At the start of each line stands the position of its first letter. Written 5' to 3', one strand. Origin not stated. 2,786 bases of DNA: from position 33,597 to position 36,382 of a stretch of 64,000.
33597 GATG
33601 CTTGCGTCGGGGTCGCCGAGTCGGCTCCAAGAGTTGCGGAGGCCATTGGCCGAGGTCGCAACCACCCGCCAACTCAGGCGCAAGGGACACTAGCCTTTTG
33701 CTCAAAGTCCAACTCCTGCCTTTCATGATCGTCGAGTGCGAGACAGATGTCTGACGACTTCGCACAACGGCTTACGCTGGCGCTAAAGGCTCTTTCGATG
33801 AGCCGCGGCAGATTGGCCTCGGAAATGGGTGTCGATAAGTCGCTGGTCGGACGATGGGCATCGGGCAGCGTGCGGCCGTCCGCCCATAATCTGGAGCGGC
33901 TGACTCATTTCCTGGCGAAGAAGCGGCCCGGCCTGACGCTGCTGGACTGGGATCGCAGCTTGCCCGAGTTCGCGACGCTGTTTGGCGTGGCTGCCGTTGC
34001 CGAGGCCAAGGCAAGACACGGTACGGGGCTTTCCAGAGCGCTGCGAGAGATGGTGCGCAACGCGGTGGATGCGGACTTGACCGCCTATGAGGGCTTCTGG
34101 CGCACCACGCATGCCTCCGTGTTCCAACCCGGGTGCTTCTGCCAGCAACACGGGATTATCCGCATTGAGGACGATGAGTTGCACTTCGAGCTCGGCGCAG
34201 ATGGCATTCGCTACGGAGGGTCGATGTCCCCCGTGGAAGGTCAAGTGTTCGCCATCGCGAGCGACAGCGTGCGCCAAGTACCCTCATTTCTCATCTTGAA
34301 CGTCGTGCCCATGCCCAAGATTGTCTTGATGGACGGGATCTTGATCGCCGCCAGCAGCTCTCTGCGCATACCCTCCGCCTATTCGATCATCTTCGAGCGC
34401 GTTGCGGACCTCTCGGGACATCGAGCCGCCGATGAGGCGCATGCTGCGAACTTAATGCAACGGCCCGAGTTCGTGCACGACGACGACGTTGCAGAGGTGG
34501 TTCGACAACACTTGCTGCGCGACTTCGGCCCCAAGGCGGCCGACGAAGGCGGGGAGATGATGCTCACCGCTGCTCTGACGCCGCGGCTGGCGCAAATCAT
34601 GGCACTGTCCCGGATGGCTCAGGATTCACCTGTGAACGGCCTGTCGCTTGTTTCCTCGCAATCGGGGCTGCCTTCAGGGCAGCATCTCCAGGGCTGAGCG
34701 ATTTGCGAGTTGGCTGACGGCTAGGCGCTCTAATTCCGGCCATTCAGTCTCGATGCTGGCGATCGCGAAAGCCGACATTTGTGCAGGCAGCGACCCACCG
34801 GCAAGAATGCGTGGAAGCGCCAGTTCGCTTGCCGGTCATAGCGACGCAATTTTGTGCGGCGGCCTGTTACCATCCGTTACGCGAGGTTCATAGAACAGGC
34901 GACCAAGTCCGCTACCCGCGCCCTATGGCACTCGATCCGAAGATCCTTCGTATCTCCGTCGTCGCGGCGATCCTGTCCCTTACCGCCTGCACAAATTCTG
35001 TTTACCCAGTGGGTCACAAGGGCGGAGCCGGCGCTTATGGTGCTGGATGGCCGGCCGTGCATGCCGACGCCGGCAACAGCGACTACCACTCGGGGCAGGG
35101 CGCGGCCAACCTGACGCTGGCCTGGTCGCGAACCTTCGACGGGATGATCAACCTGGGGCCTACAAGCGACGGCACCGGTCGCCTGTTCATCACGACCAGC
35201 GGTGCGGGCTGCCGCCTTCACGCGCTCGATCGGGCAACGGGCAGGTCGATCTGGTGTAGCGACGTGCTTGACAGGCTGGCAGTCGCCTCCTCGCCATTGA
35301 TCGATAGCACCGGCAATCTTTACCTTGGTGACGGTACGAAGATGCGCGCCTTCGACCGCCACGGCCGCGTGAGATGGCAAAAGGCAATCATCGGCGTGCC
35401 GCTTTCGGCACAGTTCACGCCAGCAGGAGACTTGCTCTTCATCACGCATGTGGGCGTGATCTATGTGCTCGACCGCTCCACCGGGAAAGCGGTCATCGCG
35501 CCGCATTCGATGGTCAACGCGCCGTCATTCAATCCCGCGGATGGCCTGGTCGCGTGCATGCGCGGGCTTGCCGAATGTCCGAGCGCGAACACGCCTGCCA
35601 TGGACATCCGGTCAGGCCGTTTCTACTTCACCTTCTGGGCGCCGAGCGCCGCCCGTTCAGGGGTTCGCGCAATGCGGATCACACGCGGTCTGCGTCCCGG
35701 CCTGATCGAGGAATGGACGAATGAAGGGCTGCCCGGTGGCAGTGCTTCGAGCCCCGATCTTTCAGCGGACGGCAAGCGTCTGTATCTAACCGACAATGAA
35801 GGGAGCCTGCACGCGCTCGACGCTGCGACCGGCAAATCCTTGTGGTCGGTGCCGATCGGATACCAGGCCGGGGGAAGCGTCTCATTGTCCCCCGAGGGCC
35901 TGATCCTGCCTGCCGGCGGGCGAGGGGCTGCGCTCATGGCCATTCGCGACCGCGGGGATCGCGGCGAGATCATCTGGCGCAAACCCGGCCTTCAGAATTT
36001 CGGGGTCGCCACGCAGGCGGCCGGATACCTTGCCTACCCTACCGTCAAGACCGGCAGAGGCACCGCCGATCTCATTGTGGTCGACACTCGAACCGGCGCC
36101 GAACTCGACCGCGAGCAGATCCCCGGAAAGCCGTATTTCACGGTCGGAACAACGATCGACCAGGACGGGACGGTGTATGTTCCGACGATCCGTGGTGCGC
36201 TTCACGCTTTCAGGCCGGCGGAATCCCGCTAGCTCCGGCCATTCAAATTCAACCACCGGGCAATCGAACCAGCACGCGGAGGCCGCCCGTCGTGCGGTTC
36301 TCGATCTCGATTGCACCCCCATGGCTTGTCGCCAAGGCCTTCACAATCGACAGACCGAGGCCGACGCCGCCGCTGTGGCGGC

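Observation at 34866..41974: Phased (C)GTTAC direct repeats in front of three exported-protein genes around an OmpR-type two-component system: candidate undescribed envelope/cation regulon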

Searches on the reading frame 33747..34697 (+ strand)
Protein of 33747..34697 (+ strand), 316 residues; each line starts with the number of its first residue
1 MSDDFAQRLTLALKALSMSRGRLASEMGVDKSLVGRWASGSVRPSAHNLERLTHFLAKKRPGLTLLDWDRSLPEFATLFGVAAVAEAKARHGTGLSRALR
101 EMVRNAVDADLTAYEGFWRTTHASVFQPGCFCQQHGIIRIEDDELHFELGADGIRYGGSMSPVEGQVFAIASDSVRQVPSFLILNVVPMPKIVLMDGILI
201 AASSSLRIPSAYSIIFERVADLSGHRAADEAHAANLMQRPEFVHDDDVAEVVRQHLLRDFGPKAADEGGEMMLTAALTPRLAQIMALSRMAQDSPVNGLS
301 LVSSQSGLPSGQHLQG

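Call 6: search_protein_families(library=pfam, proteins=[window:33747-34697:+], max_evalue=0.01)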
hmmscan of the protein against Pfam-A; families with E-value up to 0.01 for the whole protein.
window:33747-34697:+ (316 aa): 2 families
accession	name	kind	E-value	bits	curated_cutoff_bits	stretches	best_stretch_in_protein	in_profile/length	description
PF01381.28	HTH_3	-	6.2e-05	23.4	23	1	12-57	4-49/55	Helix-turn-helix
PF13560.12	HTH_31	-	0.0014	19.3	27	1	6-56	3-54/64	Helix-turn-helix domain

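Call 7: search_protein_families(library=ncbifam, proteins=[window:33747-34697:+], max_evalue=0.01)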
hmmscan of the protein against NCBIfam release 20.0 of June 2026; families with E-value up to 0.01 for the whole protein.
window:33747-34697:+ (316 aa): 3 families
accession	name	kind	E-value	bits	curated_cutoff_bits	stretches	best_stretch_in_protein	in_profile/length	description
NF041951.1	phage_RstR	subfamily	0.0012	19.1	80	1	5-56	3-54/108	RstR family transcriptional repressor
TIGR00270.2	TIGR00270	equivalog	0.0049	16.7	110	1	3-56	74-127/159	multiprotein bridging factor aMBF1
NF007257.0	PRK09706.1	subfamily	0.0077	16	101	0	5-57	6-58/135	transcriptional repressor DicA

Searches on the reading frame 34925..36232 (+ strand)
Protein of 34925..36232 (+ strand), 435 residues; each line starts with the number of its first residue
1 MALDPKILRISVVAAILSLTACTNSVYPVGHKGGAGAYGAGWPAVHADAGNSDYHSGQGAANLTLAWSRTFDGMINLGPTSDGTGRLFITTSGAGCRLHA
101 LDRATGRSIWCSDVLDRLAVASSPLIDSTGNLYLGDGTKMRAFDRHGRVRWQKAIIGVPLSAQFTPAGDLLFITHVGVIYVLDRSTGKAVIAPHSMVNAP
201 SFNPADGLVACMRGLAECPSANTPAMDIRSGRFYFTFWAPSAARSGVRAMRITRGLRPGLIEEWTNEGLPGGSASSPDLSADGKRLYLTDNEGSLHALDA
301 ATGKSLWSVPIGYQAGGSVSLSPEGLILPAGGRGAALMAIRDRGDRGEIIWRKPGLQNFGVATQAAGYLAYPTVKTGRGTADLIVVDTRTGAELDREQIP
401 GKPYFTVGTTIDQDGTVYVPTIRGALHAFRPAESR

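Call 6: search_protein_families(library=pfam, proteins=[window:34925-36232:+], max_evalue=0.01)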
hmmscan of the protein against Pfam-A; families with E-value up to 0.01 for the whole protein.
window:34925-36232:+ (435 aa): 3 families
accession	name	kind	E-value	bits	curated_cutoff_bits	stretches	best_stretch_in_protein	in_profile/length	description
PF13360.13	PQQ_2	-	1.7e-18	67.6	27.6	2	276-429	26-184/233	Outer membrane protein assembly factor BamB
PF13570.13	Beta-prop_ACSF4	-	1.6e-08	34.8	133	2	65-188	41-166/329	Beta-alanine-activating enzyme, beta-propeller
PF01011.28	PQQ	-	1.4e-07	31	26.7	0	283-310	57-84/595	Glucose/ethanol/alcohol dehydrogenase, beta-propeller domain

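Call 7: search_protein_families(library=ncbifam, proteins=[window:34925-36232:+], max_evalue=0.01)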
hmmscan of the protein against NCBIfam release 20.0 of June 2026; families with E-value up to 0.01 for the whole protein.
window:34925-36232:+ (435 aa): 7 families
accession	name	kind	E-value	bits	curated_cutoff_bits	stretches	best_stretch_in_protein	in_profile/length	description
TIGR03300.1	assembly_YfgL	equivalog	3.2e-15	55.7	285.2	2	89-189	68-167/377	outer membrane protein assembly factor BamB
NF053615.1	SerThrKinAfsKStmc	equivalog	5.5e-10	38.5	1300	1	94-188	581-685/809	protein serine/threonine kinase AfsK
NF008351.0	PRK11138.1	equivalog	2.9e-09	35.9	423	1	98-189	81-182/394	outer membrane protein assembly factor BamB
TIGR04528.1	acido_non_PQQ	subfamily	5.3e-08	32.1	650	1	263-314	414-464/493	acido-empty-quinoprotein group A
TIGR03075.1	PQQ_enz_alc_DH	subfamily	4.2e-07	28.9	480.05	0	280-313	472-505/530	PQQ-dependent dehydrogenase, methanol/ethanol family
NF041516.1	PA2928_fam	subfamily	3.3e-06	26.7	70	0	293-334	314-355/376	PA2928 family protein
TIGR03074.1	PQQ_membr_DH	subfamily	0.00016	19.7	832.65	0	165-192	478-503/783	membrane-bound PQQ-dependent dehydrogenase, glucose/quinate/shikimate family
